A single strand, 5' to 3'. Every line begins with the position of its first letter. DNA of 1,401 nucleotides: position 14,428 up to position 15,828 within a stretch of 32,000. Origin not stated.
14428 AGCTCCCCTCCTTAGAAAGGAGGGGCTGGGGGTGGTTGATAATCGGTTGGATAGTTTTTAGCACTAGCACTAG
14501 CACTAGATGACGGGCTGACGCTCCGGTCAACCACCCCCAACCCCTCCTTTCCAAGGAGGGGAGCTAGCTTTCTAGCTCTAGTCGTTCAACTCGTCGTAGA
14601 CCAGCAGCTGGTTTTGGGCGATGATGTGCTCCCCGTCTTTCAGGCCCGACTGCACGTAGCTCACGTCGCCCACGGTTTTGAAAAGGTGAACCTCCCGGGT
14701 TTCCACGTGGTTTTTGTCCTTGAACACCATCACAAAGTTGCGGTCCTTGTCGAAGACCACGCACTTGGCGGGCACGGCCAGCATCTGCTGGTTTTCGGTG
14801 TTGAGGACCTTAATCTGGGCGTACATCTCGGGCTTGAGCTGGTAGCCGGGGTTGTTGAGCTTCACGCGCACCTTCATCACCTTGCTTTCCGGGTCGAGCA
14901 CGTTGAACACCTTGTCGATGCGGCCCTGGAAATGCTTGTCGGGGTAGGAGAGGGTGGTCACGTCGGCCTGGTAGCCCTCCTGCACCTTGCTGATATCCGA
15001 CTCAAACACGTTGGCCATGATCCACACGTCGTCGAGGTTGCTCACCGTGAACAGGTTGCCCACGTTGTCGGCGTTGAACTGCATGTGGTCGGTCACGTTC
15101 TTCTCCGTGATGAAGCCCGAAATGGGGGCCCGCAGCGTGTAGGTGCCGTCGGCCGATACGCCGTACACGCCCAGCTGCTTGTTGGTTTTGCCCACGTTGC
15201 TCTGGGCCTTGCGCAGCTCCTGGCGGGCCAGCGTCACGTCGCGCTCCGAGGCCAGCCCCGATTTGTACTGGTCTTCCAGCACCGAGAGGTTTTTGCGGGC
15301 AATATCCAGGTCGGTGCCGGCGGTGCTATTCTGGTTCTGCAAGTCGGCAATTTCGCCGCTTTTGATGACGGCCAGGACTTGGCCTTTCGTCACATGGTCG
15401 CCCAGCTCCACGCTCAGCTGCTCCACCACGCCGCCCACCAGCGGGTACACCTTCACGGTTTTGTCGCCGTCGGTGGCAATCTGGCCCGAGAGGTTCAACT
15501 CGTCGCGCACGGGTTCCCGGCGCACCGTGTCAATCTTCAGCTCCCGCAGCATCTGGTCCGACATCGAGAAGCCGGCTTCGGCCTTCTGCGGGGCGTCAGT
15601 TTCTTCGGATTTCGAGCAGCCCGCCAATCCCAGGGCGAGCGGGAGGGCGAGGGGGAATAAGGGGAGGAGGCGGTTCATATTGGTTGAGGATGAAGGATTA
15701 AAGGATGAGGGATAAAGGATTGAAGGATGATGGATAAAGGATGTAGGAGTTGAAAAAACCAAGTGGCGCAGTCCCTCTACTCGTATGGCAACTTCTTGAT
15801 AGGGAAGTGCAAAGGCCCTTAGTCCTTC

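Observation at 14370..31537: Operon junctions are systematically filled by long nested palindromes with a fixed arm polarity that touch stop and start codons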

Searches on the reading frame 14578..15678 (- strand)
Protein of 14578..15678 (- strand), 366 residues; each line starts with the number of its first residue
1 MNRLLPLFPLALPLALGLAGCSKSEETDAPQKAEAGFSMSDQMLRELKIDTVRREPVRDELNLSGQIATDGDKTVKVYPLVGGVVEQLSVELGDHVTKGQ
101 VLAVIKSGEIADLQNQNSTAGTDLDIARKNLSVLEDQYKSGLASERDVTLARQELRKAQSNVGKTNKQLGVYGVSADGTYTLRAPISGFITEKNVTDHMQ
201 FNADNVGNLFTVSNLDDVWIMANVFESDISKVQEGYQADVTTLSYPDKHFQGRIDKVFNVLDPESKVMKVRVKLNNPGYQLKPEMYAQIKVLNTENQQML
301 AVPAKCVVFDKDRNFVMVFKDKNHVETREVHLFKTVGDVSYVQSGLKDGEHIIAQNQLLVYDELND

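Call 11: search_protein_families(library=pfam, proteins=[window:14578-15678:-])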
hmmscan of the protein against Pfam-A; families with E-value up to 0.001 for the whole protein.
window:14578-15678:- (366 aa): 3 families
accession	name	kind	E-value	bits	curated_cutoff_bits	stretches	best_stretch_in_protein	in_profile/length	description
PF16576.10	HlyD_D23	-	4e-43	147.6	30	1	57-287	2-214/214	Barrel-sandwich domain of CusB or HlyD membrane-fusion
PF13437.12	HlyD_3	-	3.5e-16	60.3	22.2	1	181-283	1-105/106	HlyD family secretion protein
PF13533.13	Biotin_lipoyl_2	-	3.6e-07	30.3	29.8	1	75-105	1-31/32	Biotin-lipoyl like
